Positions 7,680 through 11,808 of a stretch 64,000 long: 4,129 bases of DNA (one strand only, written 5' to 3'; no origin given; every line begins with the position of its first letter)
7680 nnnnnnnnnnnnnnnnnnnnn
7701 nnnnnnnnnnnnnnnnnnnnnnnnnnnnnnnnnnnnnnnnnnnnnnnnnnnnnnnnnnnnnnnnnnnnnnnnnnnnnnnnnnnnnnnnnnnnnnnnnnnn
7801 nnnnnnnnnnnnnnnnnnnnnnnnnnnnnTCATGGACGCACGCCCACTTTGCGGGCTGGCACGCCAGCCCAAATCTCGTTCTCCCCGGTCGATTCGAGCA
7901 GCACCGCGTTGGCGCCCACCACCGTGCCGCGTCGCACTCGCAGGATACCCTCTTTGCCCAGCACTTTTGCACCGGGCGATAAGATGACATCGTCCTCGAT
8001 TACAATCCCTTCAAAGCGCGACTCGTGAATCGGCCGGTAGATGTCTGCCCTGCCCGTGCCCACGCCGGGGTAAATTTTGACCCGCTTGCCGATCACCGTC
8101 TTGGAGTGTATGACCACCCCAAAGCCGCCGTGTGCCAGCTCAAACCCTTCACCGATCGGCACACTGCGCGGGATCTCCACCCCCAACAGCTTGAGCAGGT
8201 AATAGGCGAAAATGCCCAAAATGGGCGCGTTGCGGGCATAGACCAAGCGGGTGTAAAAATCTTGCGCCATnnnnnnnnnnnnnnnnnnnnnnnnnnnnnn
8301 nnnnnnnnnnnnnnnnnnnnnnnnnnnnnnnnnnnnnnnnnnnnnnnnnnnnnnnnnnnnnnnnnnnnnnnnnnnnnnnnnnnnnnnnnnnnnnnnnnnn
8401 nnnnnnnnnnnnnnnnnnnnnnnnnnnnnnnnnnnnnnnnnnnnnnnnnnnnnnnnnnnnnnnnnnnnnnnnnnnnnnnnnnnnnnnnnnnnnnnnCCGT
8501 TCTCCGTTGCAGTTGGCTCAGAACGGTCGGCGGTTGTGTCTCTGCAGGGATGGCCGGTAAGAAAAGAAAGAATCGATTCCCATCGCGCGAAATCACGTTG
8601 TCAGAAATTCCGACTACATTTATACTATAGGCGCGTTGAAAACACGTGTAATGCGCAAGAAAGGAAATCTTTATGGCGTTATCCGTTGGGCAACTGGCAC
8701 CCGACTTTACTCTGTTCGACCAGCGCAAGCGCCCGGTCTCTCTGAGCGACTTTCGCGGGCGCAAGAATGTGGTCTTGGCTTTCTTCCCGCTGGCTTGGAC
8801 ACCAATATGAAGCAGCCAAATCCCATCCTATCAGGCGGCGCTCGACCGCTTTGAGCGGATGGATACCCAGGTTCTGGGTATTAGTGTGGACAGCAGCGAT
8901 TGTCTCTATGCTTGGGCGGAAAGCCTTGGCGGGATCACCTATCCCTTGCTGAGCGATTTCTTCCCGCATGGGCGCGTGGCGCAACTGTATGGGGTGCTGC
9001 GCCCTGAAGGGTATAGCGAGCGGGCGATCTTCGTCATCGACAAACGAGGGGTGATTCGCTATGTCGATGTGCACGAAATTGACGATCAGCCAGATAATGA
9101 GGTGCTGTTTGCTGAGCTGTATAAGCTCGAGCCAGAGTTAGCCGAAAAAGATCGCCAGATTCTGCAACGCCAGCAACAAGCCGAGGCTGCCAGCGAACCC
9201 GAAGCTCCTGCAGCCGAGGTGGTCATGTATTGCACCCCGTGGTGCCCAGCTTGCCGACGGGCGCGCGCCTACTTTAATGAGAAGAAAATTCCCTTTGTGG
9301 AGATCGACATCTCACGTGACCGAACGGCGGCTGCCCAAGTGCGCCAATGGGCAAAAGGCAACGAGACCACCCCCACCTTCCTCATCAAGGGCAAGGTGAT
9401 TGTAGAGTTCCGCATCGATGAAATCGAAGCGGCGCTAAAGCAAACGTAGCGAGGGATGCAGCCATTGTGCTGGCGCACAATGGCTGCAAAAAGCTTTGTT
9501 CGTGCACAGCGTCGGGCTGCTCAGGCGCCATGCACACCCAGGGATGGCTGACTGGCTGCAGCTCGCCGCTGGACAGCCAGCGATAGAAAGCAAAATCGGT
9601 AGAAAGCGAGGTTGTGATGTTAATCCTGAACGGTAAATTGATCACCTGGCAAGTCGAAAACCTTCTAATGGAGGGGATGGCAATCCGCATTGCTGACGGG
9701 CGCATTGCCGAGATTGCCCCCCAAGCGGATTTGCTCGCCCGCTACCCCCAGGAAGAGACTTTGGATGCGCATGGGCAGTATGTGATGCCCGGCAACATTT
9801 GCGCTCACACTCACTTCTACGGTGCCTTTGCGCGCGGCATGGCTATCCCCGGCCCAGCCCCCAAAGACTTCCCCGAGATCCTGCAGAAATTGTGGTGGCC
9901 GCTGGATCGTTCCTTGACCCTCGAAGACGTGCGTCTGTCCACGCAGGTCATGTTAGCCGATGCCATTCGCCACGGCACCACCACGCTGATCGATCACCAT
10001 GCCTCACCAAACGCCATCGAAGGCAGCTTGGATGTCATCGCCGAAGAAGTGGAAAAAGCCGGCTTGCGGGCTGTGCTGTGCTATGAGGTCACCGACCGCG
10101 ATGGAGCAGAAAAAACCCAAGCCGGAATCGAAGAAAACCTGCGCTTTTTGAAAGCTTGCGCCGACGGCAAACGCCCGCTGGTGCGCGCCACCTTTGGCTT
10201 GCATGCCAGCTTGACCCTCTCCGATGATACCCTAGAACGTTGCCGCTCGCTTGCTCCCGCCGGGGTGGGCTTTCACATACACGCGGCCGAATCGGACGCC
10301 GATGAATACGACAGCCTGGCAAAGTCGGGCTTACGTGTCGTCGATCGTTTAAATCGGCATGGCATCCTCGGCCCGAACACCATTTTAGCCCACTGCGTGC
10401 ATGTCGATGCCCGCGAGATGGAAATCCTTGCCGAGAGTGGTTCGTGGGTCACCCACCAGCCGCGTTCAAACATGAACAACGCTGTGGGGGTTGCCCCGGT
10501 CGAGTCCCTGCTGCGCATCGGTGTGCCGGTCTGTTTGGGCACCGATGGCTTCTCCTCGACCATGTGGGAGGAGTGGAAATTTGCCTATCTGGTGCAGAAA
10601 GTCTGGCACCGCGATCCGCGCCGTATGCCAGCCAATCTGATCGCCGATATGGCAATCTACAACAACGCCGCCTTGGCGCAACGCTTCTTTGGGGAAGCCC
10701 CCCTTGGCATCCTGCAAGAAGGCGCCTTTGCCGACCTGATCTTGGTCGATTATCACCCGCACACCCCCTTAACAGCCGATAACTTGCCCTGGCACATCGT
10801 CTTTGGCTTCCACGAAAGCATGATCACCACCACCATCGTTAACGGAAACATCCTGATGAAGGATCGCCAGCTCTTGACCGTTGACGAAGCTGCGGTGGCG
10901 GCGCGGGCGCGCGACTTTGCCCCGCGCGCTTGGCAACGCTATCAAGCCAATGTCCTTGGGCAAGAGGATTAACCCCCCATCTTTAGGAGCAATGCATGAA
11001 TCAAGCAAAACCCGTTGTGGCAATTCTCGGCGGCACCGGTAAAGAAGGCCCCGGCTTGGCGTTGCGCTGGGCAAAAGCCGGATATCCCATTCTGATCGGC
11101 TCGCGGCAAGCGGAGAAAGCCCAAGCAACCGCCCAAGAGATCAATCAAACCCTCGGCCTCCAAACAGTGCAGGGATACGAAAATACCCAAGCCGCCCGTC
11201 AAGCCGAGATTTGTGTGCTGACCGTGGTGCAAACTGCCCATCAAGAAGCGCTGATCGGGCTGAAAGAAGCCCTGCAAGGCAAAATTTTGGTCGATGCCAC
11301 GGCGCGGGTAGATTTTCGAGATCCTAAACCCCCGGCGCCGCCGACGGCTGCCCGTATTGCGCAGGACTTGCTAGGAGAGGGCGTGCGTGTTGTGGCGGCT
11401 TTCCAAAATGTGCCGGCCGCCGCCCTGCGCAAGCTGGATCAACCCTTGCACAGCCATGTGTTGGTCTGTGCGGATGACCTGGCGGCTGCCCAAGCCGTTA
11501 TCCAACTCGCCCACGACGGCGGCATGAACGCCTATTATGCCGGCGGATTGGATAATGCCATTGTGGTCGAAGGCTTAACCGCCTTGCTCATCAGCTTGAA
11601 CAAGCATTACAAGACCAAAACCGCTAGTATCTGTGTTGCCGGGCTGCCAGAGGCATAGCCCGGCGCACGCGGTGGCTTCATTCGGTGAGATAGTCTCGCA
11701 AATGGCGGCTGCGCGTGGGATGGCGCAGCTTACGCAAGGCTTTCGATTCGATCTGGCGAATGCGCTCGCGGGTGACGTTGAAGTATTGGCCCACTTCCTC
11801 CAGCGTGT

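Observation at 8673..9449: Hidden selenoprotein 2: Sec-peroxiredoxin fused to a glutaredoxin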

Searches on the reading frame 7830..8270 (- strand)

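Call 48: search_protein_families(library=ncbifam, proteins=[window:7830-8270:-], max_evalue=0.00001)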
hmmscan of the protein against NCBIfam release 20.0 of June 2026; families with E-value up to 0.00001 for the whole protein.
window:7830-8270:- (146 aa): 5 families
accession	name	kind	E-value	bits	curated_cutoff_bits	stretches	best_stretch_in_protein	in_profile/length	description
NF041874.1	EPS_EpsC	equivalog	1.3e-17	64.1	150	1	23-142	54-164/168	serine O-acetyltransferase EpsC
TIGR01172.1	cysE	equivalog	1.8e-15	57.4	210.65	1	9-140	39-162/162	serine O-acetyltransferase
TIGR03532.1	DapD_Ac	equivalog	2.4e-08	33.9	231.75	1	50-142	127-211/231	2,3,4,5-tetrahydropyridine-2,6-dicarboxylate N-acetyltransferase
NF008349.0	PRK11132.1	equivalog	2.5e-08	33.3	397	1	29-143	140-245/273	serine O-acetyltransferase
TIGR03570.1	NeuD_NnaD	subfamily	6.8e-07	29.1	160.8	0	88-140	153-202/202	NeuD/PglB/VioB family sugar acetyltransferase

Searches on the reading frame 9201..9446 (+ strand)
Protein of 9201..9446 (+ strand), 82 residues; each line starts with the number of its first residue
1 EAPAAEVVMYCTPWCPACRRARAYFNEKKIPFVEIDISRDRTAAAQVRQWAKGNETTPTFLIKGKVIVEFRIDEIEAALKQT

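Call 20: search_solved_structures(query=window:9201-9446:+, max_evalue=0.01, show_alignments=3)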
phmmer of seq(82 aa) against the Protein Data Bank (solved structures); distinct sequences matched with E-value up to 0.01: 29.
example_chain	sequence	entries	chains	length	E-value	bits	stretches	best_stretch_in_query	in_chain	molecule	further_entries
2lqo_A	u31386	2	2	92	4.4e-08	36.2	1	5-79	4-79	Putative glutaredoxin Rv3198.1/MT3292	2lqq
3zit_A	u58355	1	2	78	3.5e-07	33.3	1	7-79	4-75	THIOREDOXIN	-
3zij_A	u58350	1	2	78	4.9e-07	32.9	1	7-79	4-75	THIOREDOXIN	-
7c10_A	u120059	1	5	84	8.2e-07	32.2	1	4-79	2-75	Glutaredoxin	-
6ghb_A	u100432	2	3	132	1e-06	31.8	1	7-59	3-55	Regulatory protein Spx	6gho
1z3e_A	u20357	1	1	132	1.2e-06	31.6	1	7-59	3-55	Regulatory protein spx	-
3gfk_A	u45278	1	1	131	1.3e-06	31.5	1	7-59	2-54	Regulatory protein spx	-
7f75_G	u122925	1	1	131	2.6e-06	30.6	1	7-59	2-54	transcriptional regulator Spx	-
2klx_A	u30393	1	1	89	4.5e-06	29.8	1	5-62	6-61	Glutaredoxin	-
2mzc_A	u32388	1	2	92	1.4e-05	28.2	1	5-64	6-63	Glutaredoxin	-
2khp_A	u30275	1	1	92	1.5e-05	28.2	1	5-62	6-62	GLUTAREDOXIN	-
7c12_A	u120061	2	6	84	2.2e-05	27.6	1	4-79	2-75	Glutaredoxin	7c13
3ihq_A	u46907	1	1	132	3.3e-05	27.1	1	7-59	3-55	Regulatory protein spx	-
4tr0_A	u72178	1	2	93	0.00032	23.9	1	7-62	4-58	Glutaredoxin 3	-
3fz4_A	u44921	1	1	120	0.0005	23.3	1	7-53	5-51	Putative arsenate reductase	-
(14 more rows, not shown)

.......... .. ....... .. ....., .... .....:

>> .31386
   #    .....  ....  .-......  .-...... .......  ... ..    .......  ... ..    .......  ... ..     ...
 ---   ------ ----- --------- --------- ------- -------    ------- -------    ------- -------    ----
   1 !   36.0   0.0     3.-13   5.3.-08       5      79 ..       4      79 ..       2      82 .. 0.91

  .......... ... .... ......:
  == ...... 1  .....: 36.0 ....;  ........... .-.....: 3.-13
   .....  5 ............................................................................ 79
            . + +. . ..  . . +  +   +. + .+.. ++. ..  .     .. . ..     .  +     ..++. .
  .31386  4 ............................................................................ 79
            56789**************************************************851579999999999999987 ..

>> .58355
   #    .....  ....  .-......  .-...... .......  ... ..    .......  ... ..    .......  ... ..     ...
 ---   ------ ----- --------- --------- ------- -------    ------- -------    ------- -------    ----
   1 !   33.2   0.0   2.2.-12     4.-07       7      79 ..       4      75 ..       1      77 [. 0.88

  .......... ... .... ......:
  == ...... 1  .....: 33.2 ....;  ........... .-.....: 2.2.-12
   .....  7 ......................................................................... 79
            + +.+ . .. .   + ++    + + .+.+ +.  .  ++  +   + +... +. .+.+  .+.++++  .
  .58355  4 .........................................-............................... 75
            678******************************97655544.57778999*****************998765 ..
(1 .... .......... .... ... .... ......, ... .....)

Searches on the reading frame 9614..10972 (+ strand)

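Call 48: search_protein_families(library=ncbifam, proteins=[window:9614-10972:+], max_evalue=0.00001)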
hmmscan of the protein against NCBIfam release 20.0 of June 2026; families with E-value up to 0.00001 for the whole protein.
window:9614-10972:+ (452 aa): 31 families (the best 25 are shown)
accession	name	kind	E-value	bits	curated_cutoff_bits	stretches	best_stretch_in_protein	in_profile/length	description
NF005540.0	PRK07203.1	equivalog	8.4e-161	535.5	444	1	1-443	1-442/444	putative aminohydrolase SsnA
TIGR03314.1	Se_ssnA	subfamily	6.4e-152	506.4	455.5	1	2-442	1-440/441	putative selenium metabolism protein SsnA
NF004701.0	PRK06038.1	equivalog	3.4e-73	246.8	609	1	2-438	6-425/432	N-ethylammeline chlorohydrolase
NF005557.0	PRK07228.1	equivalog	1.1e-64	218.8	522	1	2-444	3-442/445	5'-deoxyadenosine deaminase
NF006549.0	PRK09045.1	equivalog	1.4e-64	218.4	540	1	3-439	11-439/444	TRZ/ATZ family hydrolase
NF006252.0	PRK08393.1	equivalog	2.8e-62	211.1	617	1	2-432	3-416/424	N-ethylammeline chlorohydrolase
NF006055.0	PRK08203.1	equivalog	3.7e-51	174.1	532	1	9-437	14-448/455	8-oxoguanine deaminase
NF004995.0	PRK06380.1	subfamily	5.1e-45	154.2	567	1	9-429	9-413/418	metal-dependent hydrolase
NF009059.0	PRK12393.1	equivalog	2.1e-40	138.8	543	1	20-434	27-450/460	amidohydrolase family protein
NF012037.0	PRK15493.1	equivalog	1.7e-39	135.8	779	1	6-433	7-427/435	bifunctional S-methyl-5'-thioadenosine deaminase/S-adenosylhomocysteine deaminase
NF006056.0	PRK08204.1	subfamily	5e-33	114.6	391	1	2-436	5-437/449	hypothetical protein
NF005211.0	PRK06687.1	equivalog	6.8e-32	110.8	703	1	25-424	25-418/419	TRZ/ATZ family protein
NF006681.0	PRK09229.1-2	equivalog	7.9e-28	97.4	362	1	15-428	15-438/451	formimidoylglutamate deiminase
TIGR02967.1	guan_deamin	equivalog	2.6e-27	95.9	375.4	1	21-382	6-364/401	guanine deaminase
NF006679.0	PRK09228.1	subfamily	1.5e-25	89.8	351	1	22-387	32-393/433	guanine deaminase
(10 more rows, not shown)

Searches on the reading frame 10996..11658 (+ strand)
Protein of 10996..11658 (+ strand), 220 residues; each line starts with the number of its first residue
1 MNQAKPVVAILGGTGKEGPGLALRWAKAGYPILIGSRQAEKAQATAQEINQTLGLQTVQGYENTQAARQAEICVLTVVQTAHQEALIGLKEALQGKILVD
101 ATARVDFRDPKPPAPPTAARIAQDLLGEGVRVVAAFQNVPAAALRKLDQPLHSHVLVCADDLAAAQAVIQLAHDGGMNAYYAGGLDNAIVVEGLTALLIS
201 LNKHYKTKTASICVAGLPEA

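Call 48: search_protein_families(library=ncbifam, proteins=[window:10996-11658:+], max_evalue=0.00001)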
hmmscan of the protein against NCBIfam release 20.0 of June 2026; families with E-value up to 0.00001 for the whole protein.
window:10996-11658:+ (220 aa): 1 family
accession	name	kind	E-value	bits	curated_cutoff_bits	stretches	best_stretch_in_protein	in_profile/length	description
TIGR01915.1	npdG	equivalog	6.6e-53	179.9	149.8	1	8-212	3-218/220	NADPH-dependent F420 reductase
